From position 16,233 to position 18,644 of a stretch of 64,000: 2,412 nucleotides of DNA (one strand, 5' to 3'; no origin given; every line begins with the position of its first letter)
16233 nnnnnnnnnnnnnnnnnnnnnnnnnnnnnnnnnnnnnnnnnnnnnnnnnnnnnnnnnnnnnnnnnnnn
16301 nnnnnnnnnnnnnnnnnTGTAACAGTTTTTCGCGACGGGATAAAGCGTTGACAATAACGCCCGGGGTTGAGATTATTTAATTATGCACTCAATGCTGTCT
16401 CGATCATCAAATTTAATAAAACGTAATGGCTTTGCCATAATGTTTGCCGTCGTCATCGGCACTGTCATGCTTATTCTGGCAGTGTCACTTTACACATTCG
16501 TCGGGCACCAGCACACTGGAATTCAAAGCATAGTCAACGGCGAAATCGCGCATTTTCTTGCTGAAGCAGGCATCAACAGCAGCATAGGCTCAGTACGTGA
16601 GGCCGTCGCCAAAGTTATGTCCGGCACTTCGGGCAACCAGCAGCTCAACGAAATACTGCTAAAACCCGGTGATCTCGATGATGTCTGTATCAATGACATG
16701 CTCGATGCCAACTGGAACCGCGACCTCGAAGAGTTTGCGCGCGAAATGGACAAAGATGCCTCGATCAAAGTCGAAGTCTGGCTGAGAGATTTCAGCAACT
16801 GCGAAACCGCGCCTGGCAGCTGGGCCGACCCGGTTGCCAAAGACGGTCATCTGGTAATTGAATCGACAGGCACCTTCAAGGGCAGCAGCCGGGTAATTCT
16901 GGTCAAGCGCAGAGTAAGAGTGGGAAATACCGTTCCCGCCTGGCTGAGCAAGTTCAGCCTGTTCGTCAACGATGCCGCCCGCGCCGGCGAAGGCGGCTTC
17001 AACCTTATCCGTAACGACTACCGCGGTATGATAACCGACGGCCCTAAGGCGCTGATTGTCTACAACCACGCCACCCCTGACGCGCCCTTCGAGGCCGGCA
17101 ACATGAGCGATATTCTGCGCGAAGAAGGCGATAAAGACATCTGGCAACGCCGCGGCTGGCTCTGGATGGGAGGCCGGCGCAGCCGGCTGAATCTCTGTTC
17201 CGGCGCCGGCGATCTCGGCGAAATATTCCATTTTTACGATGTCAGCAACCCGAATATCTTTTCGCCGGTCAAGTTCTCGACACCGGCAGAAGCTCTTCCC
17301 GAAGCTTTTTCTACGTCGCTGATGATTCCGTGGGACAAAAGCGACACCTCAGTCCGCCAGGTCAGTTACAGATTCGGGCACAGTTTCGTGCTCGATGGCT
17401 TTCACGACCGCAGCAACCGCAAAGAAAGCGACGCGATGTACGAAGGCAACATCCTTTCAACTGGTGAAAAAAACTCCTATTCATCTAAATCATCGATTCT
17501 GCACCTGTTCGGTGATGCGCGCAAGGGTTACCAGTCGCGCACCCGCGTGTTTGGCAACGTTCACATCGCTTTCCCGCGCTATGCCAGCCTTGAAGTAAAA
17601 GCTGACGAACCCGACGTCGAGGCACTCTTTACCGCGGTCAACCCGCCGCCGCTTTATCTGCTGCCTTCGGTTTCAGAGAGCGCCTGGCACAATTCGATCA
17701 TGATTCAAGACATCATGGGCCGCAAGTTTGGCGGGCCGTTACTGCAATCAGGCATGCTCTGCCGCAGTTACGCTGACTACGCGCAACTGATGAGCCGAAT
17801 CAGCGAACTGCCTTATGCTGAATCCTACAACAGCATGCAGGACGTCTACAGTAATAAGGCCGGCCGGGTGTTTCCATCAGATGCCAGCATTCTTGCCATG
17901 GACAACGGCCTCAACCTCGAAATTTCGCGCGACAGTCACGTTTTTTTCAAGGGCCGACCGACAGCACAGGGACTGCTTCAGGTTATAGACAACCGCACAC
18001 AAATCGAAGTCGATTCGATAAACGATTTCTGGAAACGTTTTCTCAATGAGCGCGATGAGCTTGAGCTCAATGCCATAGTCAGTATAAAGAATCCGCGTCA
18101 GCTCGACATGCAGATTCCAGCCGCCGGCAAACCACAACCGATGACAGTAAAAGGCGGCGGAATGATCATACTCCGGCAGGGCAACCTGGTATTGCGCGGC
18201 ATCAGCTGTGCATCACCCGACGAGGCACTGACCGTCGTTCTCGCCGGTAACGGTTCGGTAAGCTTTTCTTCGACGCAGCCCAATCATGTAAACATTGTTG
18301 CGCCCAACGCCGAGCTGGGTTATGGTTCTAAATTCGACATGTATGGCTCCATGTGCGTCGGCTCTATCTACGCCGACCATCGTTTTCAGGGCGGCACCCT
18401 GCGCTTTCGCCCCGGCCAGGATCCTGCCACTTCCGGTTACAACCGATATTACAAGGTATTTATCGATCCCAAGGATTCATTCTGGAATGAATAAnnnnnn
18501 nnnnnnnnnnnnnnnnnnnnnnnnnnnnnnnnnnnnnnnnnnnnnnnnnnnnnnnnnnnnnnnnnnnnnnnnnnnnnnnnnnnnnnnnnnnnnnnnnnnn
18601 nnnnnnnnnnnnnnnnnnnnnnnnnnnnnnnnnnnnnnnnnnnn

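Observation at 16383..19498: Second pilin-like cluster headed by a 703-aa PilX/GspK-like protein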

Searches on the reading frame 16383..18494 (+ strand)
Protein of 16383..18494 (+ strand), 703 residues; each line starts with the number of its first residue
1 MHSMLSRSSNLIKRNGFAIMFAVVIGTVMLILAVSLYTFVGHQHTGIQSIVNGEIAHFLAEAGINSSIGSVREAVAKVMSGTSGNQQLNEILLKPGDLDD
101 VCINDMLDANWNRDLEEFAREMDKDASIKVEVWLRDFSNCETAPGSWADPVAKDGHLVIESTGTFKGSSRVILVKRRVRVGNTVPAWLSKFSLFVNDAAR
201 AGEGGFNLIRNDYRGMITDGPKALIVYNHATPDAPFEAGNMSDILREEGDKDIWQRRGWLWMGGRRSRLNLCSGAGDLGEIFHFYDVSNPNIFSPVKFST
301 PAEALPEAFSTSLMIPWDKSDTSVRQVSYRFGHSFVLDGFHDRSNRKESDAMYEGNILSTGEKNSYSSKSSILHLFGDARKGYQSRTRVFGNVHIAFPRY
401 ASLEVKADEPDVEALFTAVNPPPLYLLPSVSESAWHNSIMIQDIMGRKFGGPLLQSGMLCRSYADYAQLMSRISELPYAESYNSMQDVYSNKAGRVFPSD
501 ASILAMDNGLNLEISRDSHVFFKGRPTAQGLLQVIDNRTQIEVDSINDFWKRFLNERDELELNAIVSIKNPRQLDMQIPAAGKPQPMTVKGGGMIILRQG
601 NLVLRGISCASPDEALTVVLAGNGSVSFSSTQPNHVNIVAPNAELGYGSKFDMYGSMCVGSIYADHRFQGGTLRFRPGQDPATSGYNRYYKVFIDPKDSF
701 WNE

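Call 4: search_protein_families(library=pfam, proteins=[window:16383-18494:+], max_evalue=0.1)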
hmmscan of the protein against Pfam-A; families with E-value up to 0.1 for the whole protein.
window:16383-18494:+ (703 aa): 0 families

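Call 7: search_protein_families(library=ncbifam, proteins=[window:16383-18494:+], max_evalue=0.1)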
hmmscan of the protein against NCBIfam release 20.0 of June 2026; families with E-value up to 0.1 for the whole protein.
window:16383-18494:+ (703 aa): 0 families

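Call 9: find_homologous_proteins(query=window:16383-18494:+, max_evalue=0.001)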
Query window:16383-18494:+ (703 aa): 94 proteins with E <= 0.001 among 8000 candidates.
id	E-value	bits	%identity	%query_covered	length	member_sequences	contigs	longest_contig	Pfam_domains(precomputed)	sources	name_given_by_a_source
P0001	0.0e+0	1460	91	97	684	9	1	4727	-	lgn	-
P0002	0.0e+0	1445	90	97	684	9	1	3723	-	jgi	-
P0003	0.0e+0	1331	82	97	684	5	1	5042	-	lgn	-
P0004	0.0e+0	1310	81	97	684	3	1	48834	-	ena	-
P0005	0.0e+0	1304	79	100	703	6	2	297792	-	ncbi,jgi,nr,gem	ncbi:MAG: hypothetical protein CVV41_14515 [Candidatus Riflebacteria bacterium HGW-Riflebacteria-1]|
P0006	0.0e+0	1292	79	97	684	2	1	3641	-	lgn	-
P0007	0.0e+0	1186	72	98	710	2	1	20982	-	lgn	-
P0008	0.0e+0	1166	70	98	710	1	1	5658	-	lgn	-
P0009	0.0e+0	1166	71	98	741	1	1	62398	-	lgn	-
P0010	0.0e+0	1160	70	98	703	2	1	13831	-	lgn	-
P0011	0.0e+0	1148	69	98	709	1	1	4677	-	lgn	-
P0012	0.0e+0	1139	69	98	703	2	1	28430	-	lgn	-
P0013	0.0e+0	1133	69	98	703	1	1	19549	-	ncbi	-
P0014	0.0e+0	1126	68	99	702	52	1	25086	-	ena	-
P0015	0.0e+0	1122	67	98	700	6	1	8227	-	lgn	-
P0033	3.3e-270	916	57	98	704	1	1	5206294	-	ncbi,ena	-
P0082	1.4e-201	690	46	99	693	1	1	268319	-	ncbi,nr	ncbi:MAG: hypothetical protein HQM09_00285 [Candidatus Riflebacteria bacterium]|nr:hypothetical prot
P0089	5.4e-177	608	41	99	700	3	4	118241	-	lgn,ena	-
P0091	2.0e-171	590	41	99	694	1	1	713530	-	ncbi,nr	ncbi:MAG: hypothetical protein HQM10_01185 [Candidatus Riflebacteria bacterium]|nr:hypothetical prot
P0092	1.1e-160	555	40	98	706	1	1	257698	-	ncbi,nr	ncbi:MAG: hypothetical protein HQM08_03865 [Candidatus Riflebacteria bacterium]|nr:hypothetical prot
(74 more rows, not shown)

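Call 11: find_encoding_contigs(protein=P0033, flank=10000, max_places=3)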
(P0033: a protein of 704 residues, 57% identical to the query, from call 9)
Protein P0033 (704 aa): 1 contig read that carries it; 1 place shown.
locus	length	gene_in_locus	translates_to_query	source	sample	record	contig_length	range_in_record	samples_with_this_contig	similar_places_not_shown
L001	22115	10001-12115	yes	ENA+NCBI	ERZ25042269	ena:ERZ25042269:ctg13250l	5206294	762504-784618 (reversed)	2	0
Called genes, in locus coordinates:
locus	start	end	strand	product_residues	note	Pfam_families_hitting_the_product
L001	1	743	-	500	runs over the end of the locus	PF13424:TPR_12 (faint), PF00515:TPR_1 (faint), PF07719:TPR_2 (faint), PF14559:TPR_19 (faint)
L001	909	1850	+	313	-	PF01116:F_bP_aldolase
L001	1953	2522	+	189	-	-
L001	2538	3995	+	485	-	PF07719:TPR_2 (faint), PF13181:TPR_8 (faint), PF13431:TPR_17 (faint), PF13432:TPR_16 (weak), PF13414:TPR_11 (faint), PF14559:TPR_19 (faint), PF00515:TPR_1 (weak), PF13424:TPR_12 (weak)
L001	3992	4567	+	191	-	-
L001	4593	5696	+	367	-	PF13432:TPR_16 (faint)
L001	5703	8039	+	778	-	PF02985:HEAT (faint), PF13646:HEAT_2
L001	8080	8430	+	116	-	PF01740:STAS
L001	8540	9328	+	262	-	PF00669:Flagellin_N, PF00700:Flagellin_C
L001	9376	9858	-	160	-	-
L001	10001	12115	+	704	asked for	-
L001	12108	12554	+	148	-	-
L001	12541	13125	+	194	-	PF07963:N_methyl (faint)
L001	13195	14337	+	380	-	-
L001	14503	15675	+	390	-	-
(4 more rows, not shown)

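Call 21: find_encoding_contigs(protein=P0091, flank=10000, max_places=2)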
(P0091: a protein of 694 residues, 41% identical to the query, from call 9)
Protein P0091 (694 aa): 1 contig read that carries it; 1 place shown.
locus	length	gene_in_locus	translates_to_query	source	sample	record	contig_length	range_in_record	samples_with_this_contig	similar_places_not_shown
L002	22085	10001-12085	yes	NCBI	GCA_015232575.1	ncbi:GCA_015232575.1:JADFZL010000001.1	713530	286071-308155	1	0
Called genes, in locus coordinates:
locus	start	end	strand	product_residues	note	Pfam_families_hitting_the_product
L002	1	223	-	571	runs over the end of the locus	PF05524:PEP-utilisers_N, PF00391:PEP-utilizers, PF02896:PEP-utilizers_C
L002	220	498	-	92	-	PF00381:PTS-HPr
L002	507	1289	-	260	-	PF03613:EIID-AGA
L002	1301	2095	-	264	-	PF03609:EII-Sor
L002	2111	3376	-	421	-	PF01547:SBP_bac_1, PF13416:SBP_bac_8, PF13343:SBP_bac_6 (faint)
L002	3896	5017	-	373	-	PF00005:ABC_tran, PF02463:SMC_N (faint), PF13304:AAA_21 (faint), PF17912:OB_MalK, PF08402:TOBE_2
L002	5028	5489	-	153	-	PF03830:PTSIIB_sorb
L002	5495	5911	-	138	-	PF03610:EIIA-man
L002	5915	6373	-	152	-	PF09021:HutP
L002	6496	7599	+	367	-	-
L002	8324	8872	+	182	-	-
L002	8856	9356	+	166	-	-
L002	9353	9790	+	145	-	-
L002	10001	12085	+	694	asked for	-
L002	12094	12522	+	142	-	-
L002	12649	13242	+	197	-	-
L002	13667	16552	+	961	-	PF00211:Guanylate_cyc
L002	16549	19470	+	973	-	PF00672:HAMP, PF00211:Guanylate_cyc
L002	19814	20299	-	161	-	PF02542:YgbB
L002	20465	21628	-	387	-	PF02670:DXP_reductoisom, PF08436:DXP_redisom_C, PF13288:DXPR_C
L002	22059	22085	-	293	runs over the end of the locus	PF00288:GHMP_kinases_N, PF08544:GHMP_kinases_C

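Call 22: find_encoding_contigs(protein=P0092, flank=10000, max_places=2)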
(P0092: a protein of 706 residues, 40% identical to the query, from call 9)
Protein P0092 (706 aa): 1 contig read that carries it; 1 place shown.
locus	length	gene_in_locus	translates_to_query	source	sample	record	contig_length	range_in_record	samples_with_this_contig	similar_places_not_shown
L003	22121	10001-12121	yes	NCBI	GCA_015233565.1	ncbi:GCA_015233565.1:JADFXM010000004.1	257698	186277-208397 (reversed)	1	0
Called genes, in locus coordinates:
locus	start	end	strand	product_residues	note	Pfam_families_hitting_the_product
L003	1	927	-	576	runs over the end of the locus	PF05524:PEP-utilisers_N, PF00391:PEP-utilizers, PF02896:PEP-utilizers_C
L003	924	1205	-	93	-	PF00381:PTS-HPr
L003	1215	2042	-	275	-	PF03613:EIID-AGA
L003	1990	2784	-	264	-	PF03609:EII-Sor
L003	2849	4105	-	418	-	PF01547:SBP_bac_1, PF13416:SBP_bac_8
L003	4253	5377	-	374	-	PF00005:ABC_tran, PF17912:OB_MalK, PF08402:TOBE_2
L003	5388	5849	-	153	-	PF03830:PTSIIB_sorb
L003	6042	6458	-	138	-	PF03610:EIIA-man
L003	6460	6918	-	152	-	PF09021:HutP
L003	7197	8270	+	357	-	-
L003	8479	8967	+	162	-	-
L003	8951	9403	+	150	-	-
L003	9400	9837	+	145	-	-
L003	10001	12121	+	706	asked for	-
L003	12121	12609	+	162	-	PF07963:N_methyl (weak)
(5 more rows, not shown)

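Call 28: predict_structure(alignment_id=A1)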
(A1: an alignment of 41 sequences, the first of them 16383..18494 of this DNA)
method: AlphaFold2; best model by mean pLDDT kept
length: 703 residues; sequences in the alignment: 41
mean_pLDDT: 88.7   pTM: 0.82
mean pLDDT of the five models: 88.7, 87.9, 85.4, 84.8, 84.7
residues with pLDDT >= 90: 426; 70-90: 239; 50-70: 23; < 50: 15
segments of 3 or more residues with pLDDT < 50: 1-11
pLDDT, mean of each block of 10 residues (from residue 1): 43 60 88 85 83 90 88 83 68 92 85 88 88 94 95 95 91 93 95 94 91 83 93 90 92 95 94 85 78 79 90 85 81 92 66 86 91 92 92 95 92 87 91 91 85 90 92 95 91 86 90 94 93 94 95 93 94 95 93 94 95 94 93 96 90 96 89 95 93 88 71
secondary structure, 60 per line:
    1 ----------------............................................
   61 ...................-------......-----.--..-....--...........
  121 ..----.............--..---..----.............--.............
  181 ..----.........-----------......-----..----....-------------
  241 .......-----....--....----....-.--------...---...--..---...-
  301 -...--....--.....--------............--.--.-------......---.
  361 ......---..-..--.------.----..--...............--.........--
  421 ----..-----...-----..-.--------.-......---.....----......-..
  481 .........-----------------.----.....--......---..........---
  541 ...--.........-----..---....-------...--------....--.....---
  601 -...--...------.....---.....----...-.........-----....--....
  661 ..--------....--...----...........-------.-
elements in order (helices of 4 or more, strands of 3 or more residues): H17-79 H87-92 H104-107 H110-122 E127-139 E153-165 E168-182 H187-190 E191-195 E207-212 E224-227 H241-247 H253-256 E259-262 E267-270 E287-289 E297-299 H307-310 E313-317 E326-337 H351-356 H360-366 E393-407 H410-418 H456-459 H463-467 E472-477 H479-489 E512-516 E519-524 H528-537 E541-543 H546-553 E565-568 E576-578 E587-590 E593-597 E602-604 E607-609 E616-620 E624-628 E633-635 E637-645 E651-654 E657-662 E671-674 H684-689 E690-694

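Call 32: search_solved_structures(query=A1, max_evalue=1)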
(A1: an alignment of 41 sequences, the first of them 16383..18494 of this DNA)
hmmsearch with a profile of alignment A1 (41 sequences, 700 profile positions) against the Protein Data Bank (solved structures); distinct sequences matched with E-value up to 1: 1.
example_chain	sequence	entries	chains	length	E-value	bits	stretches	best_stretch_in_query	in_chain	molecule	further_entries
8hpo_K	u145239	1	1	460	0.34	12.1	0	246-285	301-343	Transcriptional regulatory protein UME1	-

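Call 34: fold_search(model_id=the predicted structure, library=pdb)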
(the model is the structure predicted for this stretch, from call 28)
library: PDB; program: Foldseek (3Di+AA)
matches with E <= 10: 116; with E <= 0.001: 0
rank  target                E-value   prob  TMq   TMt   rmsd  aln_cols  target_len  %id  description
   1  6qvi_B                1.9e-01  0.08  0.14  0.19  29.7       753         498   10  Crystal structure of competence-associated pilin ComZ from Thermus thermophilus (released 2019-05-29)
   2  5had                  1.0e+00  0.10  0.06  0.23  13.1       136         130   10  Crystal structure of intermembrane space region of chloroplast protein ARC6 (released 2017-01-18)
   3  4j9a_A                1.0e+00  0.06  0.06  0.20  12.0       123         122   15  Engineered Digoxigenin binder DIG10.3 (released 2013-06-26)
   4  5b5h                  1.1e+00  0.16  0.13  0.32   7.8       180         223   14  Hydrophobic ice-binding site confer hyperactivity on antifreeze protein from a snow mold fungus (released 2016-09-28)
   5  5d9r                  1.1e+00  0.06  0.06  0.20  13.2       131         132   12  Crystal structure of a conserved domain in the intermembrane space region of the plastid division protein ARC6 (released 2015-11-11)
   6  8geo                  1.4e+00  0.01  0.05  0.05  23.5       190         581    9  E. eligens beta-glucuronidase bound to 3-OH-desloratidine-glucuronide (released 2024-03-20)
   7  8xcj_F                1.6e+00  0.02  0.06  0.09  22.9       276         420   10  Open State of central tail fiber of bacteriophage lambda upon binding to LamB (gpJ713-LamB complex) (released 2024-05-01)
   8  4j9a_F                1.7e+00  0.04  0.06  0.19  12.5       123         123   14  Engineered Digoxigenin binder DIG10.3 (released 2013-06-26)
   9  7o41_D                1.8e+00  0.04  0.06  0.17  25.9       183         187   13  Hexameric composite model of the Inner Membrane Complex (IMC) with the Arches from the fully-assembled R388 type IV se (released 2022-06-22)
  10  5wd6_A                1.9e+00  0.08  0.09  0.20   8.7       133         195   12  bovine salivary protein form 30b (released 2018-07-11)
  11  6bjq                  1.9e+00  0.01  0.05  0.05  23.8       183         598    8  Eubacterium eligens beta-glucuronidase bound to glucuronic acid (released 2018-07-25)
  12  2bng_C                2.0e+00  0.07  0.06  0.21  12.7       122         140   11  Structure of an M.tuberculosis LEH-like epoxide hydrolase (released 2005-08-03)
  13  6eio                  2.0e+00  0.02  0.07  0.15  12.3       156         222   12  Crystal structure of an ice binding protein from an Antarctic Biological Consortium (released 2018-03-28)
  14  6p77_A                2.3e+00  0.05  0.07  0.21  13.3       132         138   12  2.5 Angstrom structure of Caci_6494 from Catenulispora Acidiphila (released 2020-06-17)
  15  8qdx_D                2.3e+00  0.05  0.05  0.05  15.2       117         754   10  E. coli DNA gyrase bound to a DNA crossover (released 2024-04-10)
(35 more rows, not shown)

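Call 37: find_encoding_contigs(protein=P0082, flank=10000, max_places=1)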
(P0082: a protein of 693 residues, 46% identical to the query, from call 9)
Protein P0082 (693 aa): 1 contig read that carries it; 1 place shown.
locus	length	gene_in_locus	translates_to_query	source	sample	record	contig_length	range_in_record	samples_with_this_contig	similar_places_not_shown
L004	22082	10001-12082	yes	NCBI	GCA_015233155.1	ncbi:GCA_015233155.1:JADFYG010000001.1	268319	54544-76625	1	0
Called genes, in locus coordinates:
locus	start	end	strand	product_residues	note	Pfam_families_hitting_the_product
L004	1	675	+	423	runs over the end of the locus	PF28597:T2SSF_N, PF00482:T2SSF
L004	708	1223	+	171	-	PF07963:N_methyl (weak)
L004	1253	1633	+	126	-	-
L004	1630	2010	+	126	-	-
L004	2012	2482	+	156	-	-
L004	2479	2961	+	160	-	-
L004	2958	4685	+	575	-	-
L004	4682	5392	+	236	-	-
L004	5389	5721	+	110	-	-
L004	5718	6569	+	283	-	PF13428:TPR_14 (faint), PF13432:TPR_16 (weak), PF14559:TPR_19 (faint)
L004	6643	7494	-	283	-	-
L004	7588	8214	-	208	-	PF13620:CarboxypepD_reg, PF13715:CarbopepD_reg_2, PF07635:PSCyt1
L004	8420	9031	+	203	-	-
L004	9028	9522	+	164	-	-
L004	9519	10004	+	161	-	-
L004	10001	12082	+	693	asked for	-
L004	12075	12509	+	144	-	PF07963:N_methyl (weak)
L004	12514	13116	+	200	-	PF07963:N_methyl (weak)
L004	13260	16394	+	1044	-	PF00672:HAMP (weak), PF00211:Guanylate_cyc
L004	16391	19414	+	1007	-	PF00672:HAMP (weak), PF00211:Guanylate_cyc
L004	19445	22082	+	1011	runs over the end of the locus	PF00672:HAMP, PF00211:Guanylate_cyc (weak)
